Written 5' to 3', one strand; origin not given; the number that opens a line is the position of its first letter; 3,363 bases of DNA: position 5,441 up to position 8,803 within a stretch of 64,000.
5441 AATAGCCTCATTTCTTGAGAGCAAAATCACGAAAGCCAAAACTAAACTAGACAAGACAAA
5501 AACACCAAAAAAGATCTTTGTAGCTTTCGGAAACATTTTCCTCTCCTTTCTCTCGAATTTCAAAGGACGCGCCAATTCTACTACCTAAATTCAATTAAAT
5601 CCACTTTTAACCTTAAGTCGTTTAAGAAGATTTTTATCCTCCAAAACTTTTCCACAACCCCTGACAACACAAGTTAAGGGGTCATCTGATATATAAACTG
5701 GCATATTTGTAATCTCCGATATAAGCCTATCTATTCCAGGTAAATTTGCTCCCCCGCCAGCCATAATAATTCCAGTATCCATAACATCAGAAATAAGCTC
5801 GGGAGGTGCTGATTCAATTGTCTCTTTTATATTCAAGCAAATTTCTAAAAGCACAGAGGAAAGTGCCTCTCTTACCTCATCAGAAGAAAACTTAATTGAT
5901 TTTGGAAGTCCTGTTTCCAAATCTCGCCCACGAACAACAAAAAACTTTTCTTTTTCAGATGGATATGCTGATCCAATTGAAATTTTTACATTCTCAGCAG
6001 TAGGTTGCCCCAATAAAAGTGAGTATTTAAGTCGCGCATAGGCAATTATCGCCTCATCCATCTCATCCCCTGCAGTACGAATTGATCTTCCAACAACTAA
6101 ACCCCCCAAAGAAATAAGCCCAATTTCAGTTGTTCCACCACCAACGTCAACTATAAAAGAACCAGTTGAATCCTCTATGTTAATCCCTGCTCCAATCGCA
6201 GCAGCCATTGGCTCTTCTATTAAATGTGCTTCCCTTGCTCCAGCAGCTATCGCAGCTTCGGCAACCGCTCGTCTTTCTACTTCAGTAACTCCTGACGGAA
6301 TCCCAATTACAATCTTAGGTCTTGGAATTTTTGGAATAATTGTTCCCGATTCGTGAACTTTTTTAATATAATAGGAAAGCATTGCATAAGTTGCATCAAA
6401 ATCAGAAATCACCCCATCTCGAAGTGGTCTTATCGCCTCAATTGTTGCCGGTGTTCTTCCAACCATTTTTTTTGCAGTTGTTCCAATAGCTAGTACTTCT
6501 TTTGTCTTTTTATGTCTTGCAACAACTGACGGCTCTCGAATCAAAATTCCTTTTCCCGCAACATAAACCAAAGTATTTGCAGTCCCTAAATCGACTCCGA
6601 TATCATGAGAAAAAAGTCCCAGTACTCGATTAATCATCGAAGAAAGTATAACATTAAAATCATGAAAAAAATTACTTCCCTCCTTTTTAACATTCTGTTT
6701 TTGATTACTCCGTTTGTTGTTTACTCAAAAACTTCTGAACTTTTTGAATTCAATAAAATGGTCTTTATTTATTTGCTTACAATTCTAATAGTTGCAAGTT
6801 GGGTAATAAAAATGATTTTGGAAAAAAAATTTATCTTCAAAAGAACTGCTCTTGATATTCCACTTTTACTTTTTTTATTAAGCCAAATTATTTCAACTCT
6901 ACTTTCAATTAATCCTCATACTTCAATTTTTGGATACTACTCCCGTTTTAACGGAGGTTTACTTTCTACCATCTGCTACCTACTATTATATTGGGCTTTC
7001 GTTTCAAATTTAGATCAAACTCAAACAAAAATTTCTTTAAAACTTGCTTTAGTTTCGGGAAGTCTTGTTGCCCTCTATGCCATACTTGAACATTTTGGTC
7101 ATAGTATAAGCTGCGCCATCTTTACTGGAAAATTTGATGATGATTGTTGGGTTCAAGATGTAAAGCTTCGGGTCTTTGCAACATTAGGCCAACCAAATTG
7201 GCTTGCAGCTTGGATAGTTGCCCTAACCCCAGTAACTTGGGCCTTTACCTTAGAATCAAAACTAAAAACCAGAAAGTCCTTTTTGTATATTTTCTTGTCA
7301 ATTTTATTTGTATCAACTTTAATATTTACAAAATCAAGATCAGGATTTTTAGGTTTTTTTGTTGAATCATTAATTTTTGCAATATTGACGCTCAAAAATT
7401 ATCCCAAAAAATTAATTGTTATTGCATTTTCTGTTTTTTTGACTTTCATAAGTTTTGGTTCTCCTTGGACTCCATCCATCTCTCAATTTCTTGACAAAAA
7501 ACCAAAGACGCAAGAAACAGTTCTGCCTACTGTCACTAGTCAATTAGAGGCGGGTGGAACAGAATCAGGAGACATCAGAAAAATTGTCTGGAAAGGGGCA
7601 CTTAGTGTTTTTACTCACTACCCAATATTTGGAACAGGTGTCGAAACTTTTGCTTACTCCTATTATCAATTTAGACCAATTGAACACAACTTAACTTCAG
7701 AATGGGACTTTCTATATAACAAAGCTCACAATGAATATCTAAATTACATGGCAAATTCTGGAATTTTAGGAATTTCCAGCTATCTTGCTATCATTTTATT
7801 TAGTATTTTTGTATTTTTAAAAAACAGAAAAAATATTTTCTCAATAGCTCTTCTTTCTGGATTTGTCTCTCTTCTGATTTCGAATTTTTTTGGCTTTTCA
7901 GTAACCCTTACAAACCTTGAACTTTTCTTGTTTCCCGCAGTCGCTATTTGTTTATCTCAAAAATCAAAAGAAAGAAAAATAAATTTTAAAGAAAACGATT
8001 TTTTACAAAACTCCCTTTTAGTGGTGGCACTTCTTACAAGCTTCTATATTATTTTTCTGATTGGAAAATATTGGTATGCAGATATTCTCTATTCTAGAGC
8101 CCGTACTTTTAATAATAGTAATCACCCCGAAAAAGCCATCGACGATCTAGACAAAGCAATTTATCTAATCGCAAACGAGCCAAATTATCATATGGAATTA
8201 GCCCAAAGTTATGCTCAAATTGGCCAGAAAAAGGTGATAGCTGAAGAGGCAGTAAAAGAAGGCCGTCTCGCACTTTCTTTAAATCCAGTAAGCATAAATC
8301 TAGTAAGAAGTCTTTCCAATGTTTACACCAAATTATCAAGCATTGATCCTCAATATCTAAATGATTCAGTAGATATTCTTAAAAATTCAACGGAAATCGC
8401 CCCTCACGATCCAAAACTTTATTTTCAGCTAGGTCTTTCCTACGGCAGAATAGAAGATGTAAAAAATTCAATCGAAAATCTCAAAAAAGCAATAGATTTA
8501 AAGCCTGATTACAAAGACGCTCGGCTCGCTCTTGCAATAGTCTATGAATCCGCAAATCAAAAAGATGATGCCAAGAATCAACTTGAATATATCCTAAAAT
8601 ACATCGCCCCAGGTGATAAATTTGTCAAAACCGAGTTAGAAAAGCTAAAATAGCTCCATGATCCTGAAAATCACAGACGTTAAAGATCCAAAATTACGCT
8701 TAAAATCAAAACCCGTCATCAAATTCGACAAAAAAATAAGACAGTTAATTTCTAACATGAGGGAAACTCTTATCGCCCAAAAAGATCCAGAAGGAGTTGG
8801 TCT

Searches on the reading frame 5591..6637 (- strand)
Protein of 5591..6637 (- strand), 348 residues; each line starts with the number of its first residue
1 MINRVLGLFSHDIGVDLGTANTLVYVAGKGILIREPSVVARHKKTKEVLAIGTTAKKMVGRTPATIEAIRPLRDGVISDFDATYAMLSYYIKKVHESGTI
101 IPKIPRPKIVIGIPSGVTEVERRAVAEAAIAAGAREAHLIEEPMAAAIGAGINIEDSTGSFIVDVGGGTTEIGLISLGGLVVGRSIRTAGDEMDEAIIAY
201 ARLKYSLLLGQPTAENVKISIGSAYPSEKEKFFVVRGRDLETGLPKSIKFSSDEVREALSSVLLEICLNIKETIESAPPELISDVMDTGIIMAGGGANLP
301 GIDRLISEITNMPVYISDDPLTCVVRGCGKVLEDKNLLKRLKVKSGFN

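Call 25: search_protein_families(library=pfam, proteins=[window:5591-6637:-], max_evalue=0.001)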
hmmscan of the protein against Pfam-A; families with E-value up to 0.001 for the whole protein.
window:5591-6637:- (348 aa): 4 families
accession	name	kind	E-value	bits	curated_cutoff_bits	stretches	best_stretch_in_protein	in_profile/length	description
PF06723.19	MreB_Mbl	-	1.5e-132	441.8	27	1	11-338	2-325/327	MreB/Mbl protein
PF00012.26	HSP70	-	9.1e-12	44.4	20.6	1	108-213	135-246/599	Hsp70 protein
PF14450.12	FtsA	-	4.8e-11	43.5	31.8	1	162-317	2-110/127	Cell division protein FtsA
PF00022.25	Actin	-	6.5e-05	22.1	27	0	36-197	31-183/410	Actin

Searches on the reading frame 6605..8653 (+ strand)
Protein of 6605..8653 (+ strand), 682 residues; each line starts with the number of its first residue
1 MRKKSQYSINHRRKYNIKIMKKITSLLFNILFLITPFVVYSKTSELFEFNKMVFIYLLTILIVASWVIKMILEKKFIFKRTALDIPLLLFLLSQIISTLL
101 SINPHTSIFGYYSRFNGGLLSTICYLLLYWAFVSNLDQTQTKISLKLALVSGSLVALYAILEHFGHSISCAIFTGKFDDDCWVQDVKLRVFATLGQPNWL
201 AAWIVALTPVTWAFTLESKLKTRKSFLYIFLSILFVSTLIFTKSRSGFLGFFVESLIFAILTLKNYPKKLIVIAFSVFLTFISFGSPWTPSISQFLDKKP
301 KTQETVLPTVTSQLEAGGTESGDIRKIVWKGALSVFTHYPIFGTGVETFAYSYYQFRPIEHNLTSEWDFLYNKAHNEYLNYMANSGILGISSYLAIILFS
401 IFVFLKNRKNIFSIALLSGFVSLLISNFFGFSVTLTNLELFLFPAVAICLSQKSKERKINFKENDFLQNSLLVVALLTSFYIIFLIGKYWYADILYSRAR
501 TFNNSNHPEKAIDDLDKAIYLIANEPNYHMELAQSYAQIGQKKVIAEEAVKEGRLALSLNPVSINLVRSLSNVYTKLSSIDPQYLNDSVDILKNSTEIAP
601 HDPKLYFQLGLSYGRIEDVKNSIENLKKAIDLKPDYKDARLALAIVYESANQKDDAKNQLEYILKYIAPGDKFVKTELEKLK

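Call 25: search_protein_families(library=pfam, proteins=[window:6605-8653:+], max_evalue=0.001)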
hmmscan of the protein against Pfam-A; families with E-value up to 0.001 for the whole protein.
window:6605-8653:+ (682 aa): 8 families
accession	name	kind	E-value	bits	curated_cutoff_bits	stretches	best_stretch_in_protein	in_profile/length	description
PF04932.20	Wzy_C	-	2.7e-19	69.9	31.7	1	231-393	2-148/149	O-Antigen ligase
PF13414.12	TPR_11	-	1.7e-09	37.6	26.8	1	620-648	11-39/42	TPR repeat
PF13181.12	TPR_8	-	5.9e-08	32.7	25.7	1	604-636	2-34/34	Tetratricopeptide repeat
PF00515.34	TPR_1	-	8.3e-08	32.2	27.8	0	604-636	2-34/34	Tetratricopeptide repeat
PF14559.12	TPR_19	-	9.1e-07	29.6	25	1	620-661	8-49/68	Tetratricopeptide repeat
PF13431.12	TPR_17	-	1.3e-06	28.6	24.4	0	626-657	2-33/34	Tetratricopeptide repeat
PF07719.23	TPR_2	-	3.8e-06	27.1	27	0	603-636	1-34/34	Tetratricopeptide repeat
PF13371.12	TPR_9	-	1.3e-05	25.5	35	0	596-643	22-69/73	Tetratricopeptide repeat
